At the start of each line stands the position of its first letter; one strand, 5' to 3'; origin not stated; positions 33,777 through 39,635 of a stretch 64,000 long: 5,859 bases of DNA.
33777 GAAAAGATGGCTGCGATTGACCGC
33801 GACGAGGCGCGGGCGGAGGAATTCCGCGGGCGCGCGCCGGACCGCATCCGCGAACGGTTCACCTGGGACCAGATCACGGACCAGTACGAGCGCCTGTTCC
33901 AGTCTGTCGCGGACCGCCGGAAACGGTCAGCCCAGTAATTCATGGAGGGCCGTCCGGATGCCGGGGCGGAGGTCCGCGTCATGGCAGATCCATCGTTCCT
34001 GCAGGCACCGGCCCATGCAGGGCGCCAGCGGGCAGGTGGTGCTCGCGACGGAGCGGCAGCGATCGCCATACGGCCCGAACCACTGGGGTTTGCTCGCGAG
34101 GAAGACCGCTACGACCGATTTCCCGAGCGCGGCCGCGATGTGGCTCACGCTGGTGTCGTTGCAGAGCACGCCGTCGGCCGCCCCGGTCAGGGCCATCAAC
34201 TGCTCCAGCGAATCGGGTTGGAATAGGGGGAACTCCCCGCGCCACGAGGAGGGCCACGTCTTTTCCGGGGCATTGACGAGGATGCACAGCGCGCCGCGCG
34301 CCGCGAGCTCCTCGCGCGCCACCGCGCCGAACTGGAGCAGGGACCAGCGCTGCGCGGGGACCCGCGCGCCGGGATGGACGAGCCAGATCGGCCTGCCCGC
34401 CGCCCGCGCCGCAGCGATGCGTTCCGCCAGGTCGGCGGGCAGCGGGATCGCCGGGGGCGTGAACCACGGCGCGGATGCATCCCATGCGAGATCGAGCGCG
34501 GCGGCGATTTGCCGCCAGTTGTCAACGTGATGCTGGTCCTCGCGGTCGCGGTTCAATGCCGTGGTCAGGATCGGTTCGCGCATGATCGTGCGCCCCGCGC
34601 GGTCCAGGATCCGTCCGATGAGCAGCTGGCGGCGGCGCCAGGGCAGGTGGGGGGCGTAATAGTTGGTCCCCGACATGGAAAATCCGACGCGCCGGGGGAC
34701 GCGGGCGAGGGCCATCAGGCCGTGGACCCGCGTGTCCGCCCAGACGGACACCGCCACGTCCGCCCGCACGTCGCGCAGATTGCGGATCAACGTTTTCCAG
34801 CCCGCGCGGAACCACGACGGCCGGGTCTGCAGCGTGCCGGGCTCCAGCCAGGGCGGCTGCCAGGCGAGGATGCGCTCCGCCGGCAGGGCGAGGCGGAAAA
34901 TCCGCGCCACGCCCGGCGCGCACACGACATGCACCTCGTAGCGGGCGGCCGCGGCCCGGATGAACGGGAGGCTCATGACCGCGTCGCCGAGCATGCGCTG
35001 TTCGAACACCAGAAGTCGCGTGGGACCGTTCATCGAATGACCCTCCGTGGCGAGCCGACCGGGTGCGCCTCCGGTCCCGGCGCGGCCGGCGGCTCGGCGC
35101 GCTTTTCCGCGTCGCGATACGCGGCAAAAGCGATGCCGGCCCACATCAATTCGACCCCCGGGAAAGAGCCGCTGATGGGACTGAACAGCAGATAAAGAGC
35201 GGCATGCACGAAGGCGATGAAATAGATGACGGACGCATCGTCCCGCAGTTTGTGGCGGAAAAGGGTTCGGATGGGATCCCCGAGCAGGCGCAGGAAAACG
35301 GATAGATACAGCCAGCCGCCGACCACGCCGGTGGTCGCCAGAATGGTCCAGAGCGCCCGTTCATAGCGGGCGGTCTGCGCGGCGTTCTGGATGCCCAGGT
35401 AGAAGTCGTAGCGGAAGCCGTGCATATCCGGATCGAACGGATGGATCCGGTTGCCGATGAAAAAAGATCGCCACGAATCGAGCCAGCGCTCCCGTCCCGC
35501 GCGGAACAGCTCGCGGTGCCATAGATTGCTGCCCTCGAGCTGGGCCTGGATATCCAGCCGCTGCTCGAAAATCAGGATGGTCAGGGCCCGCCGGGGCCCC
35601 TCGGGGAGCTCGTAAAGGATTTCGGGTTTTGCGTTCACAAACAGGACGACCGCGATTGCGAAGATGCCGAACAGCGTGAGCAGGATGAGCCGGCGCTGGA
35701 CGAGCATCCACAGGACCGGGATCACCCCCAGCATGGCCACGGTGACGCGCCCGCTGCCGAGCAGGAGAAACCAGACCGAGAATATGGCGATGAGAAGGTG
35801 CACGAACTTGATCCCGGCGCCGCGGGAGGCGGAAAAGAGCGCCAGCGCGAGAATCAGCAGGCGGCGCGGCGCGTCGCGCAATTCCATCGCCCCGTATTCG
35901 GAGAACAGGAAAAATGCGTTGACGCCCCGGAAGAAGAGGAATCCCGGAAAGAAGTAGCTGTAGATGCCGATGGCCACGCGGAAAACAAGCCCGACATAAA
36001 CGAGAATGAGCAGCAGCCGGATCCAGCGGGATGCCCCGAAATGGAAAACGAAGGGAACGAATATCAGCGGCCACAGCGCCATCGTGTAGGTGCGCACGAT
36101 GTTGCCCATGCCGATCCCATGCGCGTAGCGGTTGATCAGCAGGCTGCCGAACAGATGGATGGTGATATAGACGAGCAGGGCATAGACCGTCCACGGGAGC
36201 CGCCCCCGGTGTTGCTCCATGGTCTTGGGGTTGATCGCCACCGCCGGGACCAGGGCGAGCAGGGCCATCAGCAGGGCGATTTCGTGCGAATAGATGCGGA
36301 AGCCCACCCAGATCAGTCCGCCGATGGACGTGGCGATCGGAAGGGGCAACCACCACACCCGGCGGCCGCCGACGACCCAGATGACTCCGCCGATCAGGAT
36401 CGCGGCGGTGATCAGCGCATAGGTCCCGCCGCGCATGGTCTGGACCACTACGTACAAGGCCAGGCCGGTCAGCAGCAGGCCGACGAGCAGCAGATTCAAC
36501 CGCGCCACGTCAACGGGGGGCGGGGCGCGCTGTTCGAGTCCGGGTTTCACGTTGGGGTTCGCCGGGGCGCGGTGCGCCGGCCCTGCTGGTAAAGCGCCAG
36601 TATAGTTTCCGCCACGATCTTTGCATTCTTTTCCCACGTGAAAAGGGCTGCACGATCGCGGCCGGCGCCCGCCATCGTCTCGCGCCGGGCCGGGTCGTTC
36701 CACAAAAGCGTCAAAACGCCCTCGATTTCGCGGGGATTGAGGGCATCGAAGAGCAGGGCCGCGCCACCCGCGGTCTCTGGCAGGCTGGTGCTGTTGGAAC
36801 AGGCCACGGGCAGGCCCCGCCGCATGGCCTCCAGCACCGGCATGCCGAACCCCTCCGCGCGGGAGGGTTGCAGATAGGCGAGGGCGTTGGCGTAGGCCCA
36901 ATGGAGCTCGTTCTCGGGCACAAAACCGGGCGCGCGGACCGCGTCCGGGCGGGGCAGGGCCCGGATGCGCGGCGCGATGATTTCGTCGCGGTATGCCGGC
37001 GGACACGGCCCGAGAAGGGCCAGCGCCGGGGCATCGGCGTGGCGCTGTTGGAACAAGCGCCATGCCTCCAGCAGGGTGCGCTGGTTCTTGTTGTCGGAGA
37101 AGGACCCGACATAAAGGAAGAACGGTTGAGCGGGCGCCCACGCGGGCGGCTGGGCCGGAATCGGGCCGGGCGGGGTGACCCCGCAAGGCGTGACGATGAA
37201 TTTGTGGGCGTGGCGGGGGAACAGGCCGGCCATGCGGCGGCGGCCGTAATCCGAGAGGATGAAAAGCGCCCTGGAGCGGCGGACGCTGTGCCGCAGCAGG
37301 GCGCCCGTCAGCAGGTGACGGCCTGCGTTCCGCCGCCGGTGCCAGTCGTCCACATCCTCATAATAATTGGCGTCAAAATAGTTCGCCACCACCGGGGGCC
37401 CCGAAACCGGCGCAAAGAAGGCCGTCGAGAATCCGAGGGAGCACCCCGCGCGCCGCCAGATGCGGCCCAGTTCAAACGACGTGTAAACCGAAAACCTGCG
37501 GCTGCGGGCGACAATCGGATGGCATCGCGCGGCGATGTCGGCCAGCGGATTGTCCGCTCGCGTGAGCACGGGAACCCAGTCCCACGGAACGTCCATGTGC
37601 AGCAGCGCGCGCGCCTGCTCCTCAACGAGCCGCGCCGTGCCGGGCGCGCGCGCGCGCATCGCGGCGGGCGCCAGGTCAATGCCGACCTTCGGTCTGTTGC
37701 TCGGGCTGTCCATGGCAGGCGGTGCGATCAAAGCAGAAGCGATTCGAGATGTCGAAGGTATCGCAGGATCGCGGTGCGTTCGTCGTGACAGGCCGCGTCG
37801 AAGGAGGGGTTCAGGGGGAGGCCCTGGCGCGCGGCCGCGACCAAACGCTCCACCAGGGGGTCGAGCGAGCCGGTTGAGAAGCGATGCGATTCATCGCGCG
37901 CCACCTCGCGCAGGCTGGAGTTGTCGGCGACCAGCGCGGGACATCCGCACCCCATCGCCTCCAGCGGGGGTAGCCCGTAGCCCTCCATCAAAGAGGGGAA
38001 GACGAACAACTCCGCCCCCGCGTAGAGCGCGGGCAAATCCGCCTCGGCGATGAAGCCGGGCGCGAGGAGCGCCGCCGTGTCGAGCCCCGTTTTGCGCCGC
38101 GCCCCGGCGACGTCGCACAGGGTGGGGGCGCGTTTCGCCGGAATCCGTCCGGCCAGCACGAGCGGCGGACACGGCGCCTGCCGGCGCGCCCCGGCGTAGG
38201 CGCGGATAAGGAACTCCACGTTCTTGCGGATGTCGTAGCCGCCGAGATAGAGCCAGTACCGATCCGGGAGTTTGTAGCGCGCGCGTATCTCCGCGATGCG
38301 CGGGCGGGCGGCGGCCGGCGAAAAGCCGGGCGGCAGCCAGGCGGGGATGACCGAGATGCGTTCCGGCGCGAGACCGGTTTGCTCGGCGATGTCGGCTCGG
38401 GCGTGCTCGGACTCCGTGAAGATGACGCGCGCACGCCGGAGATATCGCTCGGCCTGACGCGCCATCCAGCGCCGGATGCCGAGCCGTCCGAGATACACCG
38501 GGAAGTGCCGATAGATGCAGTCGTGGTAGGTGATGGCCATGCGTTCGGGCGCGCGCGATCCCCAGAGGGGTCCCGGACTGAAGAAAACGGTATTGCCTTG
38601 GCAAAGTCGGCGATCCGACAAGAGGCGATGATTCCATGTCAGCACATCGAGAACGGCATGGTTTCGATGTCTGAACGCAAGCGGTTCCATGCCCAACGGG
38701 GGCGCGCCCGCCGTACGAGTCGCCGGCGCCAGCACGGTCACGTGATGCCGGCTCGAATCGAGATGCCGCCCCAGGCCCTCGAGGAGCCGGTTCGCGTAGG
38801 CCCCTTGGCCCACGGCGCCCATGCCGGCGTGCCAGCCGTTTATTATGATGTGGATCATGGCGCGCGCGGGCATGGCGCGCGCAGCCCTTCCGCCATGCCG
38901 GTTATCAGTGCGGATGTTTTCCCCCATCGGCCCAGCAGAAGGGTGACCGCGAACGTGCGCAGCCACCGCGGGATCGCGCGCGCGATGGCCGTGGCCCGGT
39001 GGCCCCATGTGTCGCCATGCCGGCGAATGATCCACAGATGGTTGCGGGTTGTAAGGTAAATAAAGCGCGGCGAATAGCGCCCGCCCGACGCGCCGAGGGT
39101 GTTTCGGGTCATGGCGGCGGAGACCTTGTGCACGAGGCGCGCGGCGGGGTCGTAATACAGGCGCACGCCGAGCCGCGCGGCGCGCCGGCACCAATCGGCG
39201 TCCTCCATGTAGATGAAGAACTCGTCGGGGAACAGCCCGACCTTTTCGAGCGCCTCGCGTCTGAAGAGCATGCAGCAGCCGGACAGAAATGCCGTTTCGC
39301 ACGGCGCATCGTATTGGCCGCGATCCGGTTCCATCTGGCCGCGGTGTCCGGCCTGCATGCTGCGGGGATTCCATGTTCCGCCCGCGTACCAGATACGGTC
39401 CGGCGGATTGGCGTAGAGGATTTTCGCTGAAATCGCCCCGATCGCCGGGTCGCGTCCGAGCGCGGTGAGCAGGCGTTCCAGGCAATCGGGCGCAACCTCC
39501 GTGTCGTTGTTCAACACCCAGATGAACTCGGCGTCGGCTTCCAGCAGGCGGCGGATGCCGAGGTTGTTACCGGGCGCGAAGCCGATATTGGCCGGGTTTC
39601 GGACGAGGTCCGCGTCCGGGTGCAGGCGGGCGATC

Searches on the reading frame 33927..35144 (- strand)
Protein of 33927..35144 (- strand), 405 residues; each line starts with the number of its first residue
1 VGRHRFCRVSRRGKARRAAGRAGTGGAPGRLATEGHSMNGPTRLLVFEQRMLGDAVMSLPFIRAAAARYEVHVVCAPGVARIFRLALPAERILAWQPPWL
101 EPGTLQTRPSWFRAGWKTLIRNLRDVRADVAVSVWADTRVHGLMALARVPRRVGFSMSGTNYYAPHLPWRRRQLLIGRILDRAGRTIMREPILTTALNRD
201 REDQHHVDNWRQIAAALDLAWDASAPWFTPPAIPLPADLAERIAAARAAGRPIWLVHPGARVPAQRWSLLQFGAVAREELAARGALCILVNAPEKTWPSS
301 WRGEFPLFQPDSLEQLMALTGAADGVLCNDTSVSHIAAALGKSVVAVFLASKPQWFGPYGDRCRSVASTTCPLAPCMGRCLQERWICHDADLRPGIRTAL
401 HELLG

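Call 13: search_protein_families(library=pfam, proteins=[window:33927-35144:-], max_evalue=0.001)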
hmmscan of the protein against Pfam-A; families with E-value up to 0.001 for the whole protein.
window:33927-35144:- (405 aa): 1 family
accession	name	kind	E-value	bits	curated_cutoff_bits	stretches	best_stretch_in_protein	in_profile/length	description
PF01075.23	Glyco_transf_9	-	4.4e-19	69.2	22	1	199-378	58-238/247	Glycosyltransferase family 9 (heptosyltransferase)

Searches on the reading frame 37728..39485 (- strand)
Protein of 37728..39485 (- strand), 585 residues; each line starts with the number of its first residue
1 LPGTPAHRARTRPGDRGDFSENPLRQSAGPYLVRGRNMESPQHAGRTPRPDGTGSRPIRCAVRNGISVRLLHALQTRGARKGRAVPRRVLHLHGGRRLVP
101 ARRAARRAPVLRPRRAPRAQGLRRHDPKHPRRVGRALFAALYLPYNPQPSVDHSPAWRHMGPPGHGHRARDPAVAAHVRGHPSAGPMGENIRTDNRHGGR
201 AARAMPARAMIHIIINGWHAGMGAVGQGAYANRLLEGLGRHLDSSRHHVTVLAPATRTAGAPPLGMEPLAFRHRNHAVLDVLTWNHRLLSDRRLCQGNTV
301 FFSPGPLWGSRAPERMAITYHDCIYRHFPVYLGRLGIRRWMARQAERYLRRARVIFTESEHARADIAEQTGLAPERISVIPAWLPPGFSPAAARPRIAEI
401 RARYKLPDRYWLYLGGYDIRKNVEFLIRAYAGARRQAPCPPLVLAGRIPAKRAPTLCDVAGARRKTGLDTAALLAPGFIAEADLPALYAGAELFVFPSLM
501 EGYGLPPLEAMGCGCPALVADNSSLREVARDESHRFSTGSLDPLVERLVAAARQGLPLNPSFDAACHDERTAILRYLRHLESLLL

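Call 13: search_protein_families(library=pfam, proteins=[window:37728-39485:-], max_evalue=0.001)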
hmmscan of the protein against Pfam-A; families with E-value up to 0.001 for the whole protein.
window:37728-39485:- (585 aa): 4 families
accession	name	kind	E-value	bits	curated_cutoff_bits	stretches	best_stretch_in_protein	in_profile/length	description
PF00534.26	Glycos_transf_1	-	8.3e-17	61.7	26.4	1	407-536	14-138/172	Glycosyl transferases group 1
PF13692.12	Glyco_trans_1_4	-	1.1e-15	58.6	27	1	411-538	4-124/142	Glycosyl transferases group 1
PF13439.12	Glyco_transf_4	-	1.1e-08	35.7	28.5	1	232-381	5-163/170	Glycosyltransferase Family 4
PF20706.3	GT4-conflict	-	4e-08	33.1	26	1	420-532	211-323/385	Family 4 Glycosyltransferase in conflict systems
